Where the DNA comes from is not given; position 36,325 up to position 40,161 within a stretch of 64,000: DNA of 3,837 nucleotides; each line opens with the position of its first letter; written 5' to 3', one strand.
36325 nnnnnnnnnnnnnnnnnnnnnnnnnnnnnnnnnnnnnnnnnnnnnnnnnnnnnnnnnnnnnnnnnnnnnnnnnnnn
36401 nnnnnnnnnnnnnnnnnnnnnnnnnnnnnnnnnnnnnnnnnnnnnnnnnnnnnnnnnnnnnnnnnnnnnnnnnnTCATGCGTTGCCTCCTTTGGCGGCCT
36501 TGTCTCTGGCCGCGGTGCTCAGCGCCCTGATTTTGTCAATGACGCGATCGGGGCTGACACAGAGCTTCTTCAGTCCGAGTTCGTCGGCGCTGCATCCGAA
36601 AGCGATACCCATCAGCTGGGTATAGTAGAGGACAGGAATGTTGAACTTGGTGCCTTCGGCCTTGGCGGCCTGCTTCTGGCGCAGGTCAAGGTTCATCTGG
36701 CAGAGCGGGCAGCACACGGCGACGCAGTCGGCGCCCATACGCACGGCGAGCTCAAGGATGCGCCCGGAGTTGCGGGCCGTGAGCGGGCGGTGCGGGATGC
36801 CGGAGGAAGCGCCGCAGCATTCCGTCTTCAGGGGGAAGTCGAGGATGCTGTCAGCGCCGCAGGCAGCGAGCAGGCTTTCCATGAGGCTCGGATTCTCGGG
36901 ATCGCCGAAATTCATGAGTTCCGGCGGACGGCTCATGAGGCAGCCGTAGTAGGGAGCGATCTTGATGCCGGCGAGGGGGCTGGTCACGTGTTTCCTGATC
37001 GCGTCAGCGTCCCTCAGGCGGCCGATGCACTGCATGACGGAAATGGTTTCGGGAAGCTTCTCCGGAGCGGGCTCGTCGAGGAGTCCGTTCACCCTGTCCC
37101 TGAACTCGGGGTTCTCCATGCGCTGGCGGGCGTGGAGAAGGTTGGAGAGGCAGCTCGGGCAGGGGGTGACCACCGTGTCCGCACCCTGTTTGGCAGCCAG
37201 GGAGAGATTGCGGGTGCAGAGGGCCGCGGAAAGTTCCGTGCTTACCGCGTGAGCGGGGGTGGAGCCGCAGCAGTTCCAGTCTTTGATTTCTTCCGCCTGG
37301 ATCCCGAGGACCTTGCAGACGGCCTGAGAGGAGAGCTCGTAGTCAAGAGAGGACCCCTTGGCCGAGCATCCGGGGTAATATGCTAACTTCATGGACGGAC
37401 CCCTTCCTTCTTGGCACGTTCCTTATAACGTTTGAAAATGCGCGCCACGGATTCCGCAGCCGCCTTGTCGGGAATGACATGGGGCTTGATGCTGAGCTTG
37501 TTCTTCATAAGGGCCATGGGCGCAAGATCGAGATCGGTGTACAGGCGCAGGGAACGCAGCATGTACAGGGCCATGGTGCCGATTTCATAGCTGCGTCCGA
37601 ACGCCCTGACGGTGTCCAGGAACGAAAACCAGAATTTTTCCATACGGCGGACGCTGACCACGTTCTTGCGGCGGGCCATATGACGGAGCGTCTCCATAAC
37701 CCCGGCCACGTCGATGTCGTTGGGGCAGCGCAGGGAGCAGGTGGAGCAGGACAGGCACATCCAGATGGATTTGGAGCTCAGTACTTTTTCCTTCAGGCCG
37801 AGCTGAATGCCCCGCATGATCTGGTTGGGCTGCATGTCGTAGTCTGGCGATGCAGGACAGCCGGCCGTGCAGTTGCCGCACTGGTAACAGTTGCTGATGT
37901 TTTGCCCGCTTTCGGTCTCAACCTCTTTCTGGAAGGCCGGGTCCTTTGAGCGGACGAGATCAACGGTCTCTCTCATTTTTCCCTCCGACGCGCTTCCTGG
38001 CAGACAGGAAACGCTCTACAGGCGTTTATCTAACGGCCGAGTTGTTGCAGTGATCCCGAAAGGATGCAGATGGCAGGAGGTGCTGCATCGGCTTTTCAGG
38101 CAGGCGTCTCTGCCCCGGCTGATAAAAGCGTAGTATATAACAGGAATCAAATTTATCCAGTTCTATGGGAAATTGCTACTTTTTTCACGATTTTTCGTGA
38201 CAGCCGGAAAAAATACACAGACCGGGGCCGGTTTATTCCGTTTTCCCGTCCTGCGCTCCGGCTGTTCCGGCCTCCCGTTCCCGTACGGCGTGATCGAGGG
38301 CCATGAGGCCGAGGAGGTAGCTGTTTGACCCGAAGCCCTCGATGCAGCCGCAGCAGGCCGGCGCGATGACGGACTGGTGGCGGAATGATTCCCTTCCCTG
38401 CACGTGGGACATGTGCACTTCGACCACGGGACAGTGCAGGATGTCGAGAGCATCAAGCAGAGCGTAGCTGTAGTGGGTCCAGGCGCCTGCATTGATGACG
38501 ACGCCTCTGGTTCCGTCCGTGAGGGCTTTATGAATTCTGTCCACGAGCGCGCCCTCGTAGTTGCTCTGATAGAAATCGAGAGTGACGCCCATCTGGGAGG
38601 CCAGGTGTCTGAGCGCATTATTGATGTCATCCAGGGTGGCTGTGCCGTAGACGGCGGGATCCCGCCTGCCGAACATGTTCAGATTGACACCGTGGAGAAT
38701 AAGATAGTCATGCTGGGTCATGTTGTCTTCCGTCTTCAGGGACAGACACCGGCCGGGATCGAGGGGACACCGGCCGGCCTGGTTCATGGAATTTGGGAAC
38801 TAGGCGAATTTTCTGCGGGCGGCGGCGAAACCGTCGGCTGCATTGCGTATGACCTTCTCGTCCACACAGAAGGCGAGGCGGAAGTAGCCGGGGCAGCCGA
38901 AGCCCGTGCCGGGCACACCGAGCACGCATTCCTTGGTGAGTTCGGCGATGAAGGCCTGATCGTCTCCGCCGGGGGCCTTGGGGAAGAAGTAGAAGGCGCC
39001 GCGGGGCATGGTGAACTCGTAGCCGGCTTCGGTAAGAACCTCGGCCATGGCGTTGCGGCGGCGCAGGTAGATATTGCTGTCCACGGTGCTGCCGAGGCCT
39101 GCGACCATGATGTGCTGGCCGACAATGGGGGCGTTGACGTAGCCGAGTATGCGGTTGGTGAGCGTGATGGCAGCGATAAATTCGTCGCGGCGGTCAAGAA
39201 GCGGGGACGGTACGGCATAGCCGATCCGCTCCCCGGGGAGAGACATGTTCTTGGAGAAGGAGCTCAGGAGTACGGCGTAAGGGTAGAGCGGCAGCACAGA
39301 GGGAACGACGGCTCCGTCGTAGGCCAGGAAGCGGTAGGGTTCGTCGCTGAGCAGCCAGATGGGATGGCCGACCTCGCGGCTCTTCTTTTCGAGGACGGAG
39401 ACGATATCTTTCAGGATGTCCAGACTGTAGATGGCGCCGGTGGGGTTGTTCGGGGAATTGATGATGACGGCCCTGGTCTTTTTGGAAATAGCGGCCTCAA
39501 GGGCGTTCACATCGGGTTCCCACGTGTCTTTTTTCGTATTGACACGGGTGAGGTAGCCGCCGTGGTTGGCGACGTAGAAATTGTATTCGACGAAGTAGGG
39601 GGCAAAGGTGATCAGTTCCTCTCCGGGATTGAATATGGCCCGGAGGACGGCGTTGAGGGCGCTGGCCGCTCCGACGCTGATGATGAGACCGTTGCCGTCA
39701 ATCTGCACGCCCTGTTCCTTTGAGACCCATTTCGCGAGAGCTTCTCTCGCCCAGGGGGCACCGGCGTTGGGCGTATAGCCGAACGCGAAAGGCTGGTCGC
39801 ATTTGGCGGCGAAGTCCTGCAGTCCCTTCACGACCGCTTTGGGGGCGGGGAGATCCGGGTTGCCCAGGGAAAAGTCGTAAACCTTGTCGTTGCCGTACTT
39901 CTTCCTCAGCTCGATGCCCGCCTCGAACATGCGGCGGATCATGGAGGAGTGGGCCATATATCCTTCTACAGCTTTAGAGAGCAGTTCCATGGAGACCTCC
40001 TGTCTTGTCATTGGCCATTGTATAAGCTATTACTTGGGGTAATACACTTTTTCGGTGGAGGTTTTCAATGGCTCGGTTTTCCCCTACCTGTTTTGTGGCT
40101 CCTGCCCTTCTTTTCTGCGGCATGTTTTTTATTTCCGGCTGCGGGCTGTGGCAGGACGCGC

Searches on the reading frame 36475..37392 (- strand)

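Call 74: search_protein_families(library=pfam, proteins=[window:36475-37392:-], max_evalue=0.001)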
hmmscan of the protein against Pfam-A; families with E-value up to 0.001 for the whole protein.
window:36475-37392:- (305 aa): 1 family
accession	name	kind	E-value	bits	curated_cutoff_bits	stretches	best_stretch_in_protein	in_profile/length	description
PF02754.22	CCG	-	6.3e-21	74.7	20.6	2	4-85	2-84/85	Cysteine-rich domain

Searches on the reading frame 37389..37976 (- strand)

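Call 74: search_protein_families(library=pfam, proteins=[window:37389-37976:-], max_evalue=0.001)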
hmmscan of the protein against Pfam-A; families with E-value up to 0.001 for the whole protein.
window:37389-37976:- (195 aa): 5 families
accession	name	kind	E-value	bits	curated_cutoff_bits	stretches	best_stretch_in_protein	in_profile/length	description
PF13534.11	Fer4_17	-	5.8e-12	46.4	22.2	1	29-89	1-61/61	4Fe-4S dicluster domain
PF13183.11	Fer4_8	-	7.3e-11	42.9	27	1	27-88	2-68/68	4Fe-4S dicluster domain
PF13187.11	Fer4_9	-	1.8e-09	37.9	27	1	29-87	1-50/52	4Fe-4S dicluster domain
PF13237.11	Fer4_10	-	2.6e-06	27.7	25.5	1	28-85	7-53/53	4Fe-4S dicluster domain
PF12838.12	Fer4_7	-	0.00037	21.4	27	0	29-88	1-52/52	4Fe-4S dicluster domain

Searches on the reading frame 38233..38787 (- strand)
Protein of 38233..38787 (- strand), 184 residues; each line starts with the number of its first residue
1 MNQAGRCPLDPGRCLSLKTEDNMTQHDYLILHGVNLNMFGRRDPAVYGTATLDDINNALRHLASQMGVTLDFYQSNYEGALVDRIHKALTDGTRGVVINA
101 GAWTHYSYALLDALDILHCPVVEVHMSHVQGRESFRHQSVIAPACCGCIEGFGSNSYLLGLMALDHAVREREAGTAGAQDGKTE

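Call 74: search_protein_families(library=pfam, proteins=[window:38233-38787:-], max_evalue=0.001)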
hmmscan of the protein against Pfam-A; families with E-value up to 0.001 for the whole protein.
window:38233-38787:- (184 aa): 1 family
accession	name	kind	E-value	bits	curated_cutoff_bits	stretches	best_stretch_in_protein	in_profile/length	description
PF01220.24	DHquinase_II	-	3.4e-53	179.5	23.3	1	29-164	3-137/138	Dehydroquinase class II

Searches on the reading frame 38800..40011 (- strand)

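Call 74: search_protein_families(library=pfam, proteins=[window:38800-40011:-], max_evalue=0.001)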
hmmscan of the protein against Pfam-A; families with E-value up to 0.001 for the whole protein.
window:38800-40011:- (403 aa): 3 families
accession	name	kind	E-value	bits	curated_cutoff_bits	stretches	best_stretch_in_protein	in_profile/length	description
PF00155.27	Aminotran_1_2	-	4.7e-51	174.5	19.7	1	43-393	2-359/361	Aminotransferase class I and II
PF01041.23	DegT_DnrJ_EryC1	-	7.1e-05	22.6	19.8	1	115-184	48-118/360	DegT/DnrJ/EryC1/StrS aminotransferase family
PF01053.26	Cys_Met_Meta_PP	-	0.00032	19.8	27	1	107-197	69-156/381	Cys/Met metabolism PLP-dependent enzyme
